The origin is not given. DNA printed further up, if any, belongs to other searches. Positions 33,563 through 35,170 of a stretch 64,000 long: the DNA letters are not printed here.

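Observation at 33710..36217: Patatin-like phospholipase fused to a putative outer-membrane barrel (PlpD/type Vd-like)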

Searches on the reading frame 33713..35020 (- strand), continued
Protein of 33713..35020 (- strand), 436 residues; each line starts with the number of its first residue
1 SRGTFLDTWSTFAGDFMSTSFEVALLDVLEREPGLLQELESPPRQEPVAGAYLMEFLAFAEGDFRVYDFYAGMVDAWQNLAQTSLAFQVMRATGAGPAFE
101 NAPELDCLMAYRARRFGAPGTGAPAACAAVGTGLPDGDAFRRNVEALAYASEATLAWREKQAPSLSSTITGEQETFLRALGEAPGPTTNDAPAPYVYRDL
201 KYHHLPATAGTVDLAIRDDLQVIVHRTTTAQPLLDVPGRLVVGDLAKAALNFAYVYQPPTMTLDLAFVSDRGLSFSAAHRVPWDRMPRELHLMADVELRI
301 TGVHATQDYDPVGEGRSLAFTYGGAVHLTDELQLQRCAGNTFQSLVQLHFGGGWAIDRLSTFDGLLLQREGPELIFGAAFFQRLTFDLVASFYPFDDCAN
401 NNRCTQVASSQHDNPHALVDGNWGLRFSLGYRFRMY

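Call 73: list_cluster_members(proteins=[P0200])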
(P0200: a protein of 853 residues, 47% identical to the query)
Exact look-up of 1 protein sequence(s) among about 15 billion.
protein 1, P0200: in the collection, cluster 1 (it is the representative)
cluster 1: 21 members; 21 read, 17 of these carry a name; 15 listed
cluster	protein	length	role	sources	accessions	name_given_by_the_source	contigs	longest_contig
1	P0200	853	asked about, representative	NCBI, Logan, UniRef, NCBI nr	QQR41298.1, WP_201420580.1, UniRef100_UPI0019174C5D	patatin-like phospholipase family protein [Myxococcus xanthus] | patatin-like phospholipase family protein n=1 Tax=Myxococcus xanthus TaxID=34 ...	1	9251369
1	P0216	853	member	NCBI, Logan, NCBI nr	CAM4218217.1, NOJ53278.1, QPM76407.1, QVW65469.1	patatin-like phospholipase family protein [Myxococcus xanthus]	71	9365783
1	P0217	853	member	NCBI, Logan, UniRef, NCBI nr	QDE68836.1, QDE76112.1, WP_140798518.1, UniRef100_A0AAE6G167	patatin [Myxococcus xanthus] | Patatin n=1 Tax=Myxococcus xanthus TaxID=34 RepID=A0AAE6G167_MYXXA | patatin-like phospholipase family protein [Myxococcus xanthus]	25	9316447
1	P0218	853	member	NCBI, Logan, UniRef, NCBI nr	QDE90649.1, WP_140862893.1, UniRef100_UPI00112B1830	patatin [Myxococcus xanthus] | patatin-like phospholipase family protein n=1 Tax=Myxococcus xanthus TaxID=34 ... | patatin-like phospholipase family protein [Myxococcus xanthus]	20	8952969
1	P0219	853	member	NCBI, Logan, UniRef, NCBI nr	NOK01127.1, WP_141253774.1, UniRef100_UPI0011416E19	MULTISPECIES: patatin-like phospholipase family protein [Myxococcus] | patatin-like phospholipase family protein n=1 Tax=Myxococcus TaxID=32 RepID=UPI0011416E19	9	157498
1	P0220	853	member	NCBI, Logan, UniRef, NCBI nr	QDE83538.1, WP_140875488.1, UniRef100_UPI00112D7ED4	patatin-like phospholipase family protein [Myxococcus xanthus] | patatin-like phospholipase family protein n=1 Tax=Myxococcus xanthus TaxID=34 ...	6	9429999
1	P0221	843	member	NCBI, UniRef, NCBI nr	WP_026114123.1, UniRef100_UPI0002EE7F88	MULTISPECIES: patatin-like phospholipase family protein [Myxococcus] | patatin-like phospholipase family protein n=1 Tax=Myxococcus TaxID=32 RepID=UPI0002EE7F88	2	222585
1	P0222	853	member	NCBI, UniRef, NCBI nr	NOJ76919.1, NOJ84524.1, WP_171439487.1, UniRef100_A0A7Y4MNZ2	patatin-like phospholipase family protein [Myxococcus xanthus] | Patatin-like phospholipase family protein n=1 Tax=Myxococcus xanthus TaxID=34 ...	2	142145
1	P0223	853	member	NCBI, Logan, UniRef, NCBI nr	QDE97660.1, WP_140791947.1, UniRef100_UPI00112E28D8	patatin-like phospholipase family protein [Myxococcus xanthus] | patatin-like phospholipase family protein n=1 Tax=Myxococcus xanthus TaxID=34 ...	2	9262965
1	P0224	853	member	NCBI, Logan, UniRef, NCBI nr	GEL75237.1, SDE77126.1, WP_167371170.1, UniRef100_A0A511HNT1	patatin-like phospholipase family protein [Myxococcus virescens] | Patatin-like phospholipase n=1 Tax=Myxococcus virescens TaxID=83456 RepID=A0A511HNT1_9BACT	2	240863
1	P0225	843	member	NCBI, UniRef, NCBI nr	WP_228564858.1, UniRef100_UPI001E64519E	patatin-like phospholipase family protein [Myxococcus sp. AB036A] | patatin-like phospholipase family protein n=1 Tax=Myxococcus sp. AB036A TaxID=2562793 ...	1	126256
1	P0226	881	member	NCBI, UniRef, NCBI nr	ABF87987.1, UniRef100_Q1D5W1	patatin-like phospholipase family protein [Myxococcus xanthus DK 1622] | Patatin-like phospholipase family protein n=2 Tax=Myxococcus xanthus TaxID=34 ...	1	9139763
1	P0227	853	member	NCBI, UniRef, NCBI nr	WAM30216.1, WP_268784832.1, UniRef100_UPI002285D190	patatin-like phospholipase family protein [Myxococcus sp. NMCA1] | patatin-like phospholipase family protein n=1 Tax=Myxococcus sp. NMCA1 TaxID=2996785 ...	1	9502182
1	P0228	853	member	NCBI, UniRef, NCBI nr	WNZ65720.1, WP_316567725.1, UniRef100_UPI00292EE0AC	patatin-like phospholipase family protein [Myxococcus sp. MxC21-1] | patatin-like phospholipase family protein n=1 Tax=Myxococcus sp. MxC21-1 TaxID=3041439 ...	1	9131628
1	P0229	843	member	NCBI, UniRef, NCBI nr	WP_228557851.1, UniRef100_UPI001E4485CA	patatin-like phospholipase family protein [Myxococcus sp. AB056] | patatin-like phospholipase family protein n=1 Tax=Myxococcus sp. AB056 TaxID=2562792 ...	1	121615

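Call 87: search_protein_families(library=pfam, proteins=[L003:501-1520:-, L003:2977-4362:+, L003:2364-4199:+, L003:3800-4660:-, L003:7308-8207:-, L003:8122-13230:-, L003:7837-9822:+, L003:2109-2816:-], max_evalue=0.00001)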
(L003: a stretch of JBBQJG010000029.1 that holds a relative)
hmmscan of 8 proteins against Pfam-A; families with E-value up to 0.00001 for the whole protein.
L003:501-1520:- (339 aa): 0 families

L003:2977-4362:+ (461 aa): 2 families
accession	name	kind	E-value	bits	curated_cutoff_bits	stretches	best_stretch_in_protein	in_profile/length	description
PF00588.24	SpoU_methylase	-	3e-32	112.1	29.7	1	308-445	3-141/142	SpoU rRNA Methylase family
PF08032.17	SpoU_sub_bind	-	5e-11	43.2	22.8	1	220-290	2-72/76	RNA 2'-O ribose methyltransferase substrate binding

L003:2364-4199:+ (611 aa): 0 families

L003:3800-4660:- (286 aa): 0 families

L003:7308-8207:- (299 aa): 3 families
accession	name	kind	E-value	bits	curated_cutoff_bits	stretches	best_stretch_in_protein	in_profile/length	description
PF00106.31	adh_short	-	3.8e-41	141.2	26.6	1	43-226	1-186/195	short chain dehydrogenase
PF13561.12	adh_short_C2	-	1.8e-39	136.2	27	1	52-294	6-235/236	Enoyl-(Acyl carrier protein) reductase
PF08659.16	KR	-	3e-11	44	22.6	1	44-202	2-162/180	KR domain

L003:8122-13230:- (1702 aa): 6 families
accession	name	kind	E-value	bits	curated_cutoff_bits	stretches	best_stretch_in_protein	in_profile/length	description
PF13191.12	AAA_16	-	7.3e-35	121.4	32.6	1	117-309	1-167/167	AAA ATPase domain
PF02518.31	HATPase_c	-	1.2e-27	97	26.4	1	1590-1696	2-109/111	Histidine kinase-, DNA gyrase B-, and HSP90-like ATPase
PF13185.12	GAF_2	-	1.1e-21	78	28.6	2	1149-1298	2-136/136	GAF domain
PF01590.32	GAF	-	7.1e-20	72.3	22.4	1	1151-1297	2-133/133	GAF domain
PF00512.31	HisKA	-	3.6e-15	56.2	26.9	1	1474-1544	2-66/66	His Kinase A (phospho-acceptor) domain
PF13492.12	GAF_3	-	7.4e-14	52.7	27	1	1352-1460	19-129/129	GAF domain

L003:7837-9822:+ (661 aa): 0 families

L003:2109-2816:- (235 aa): 0 families
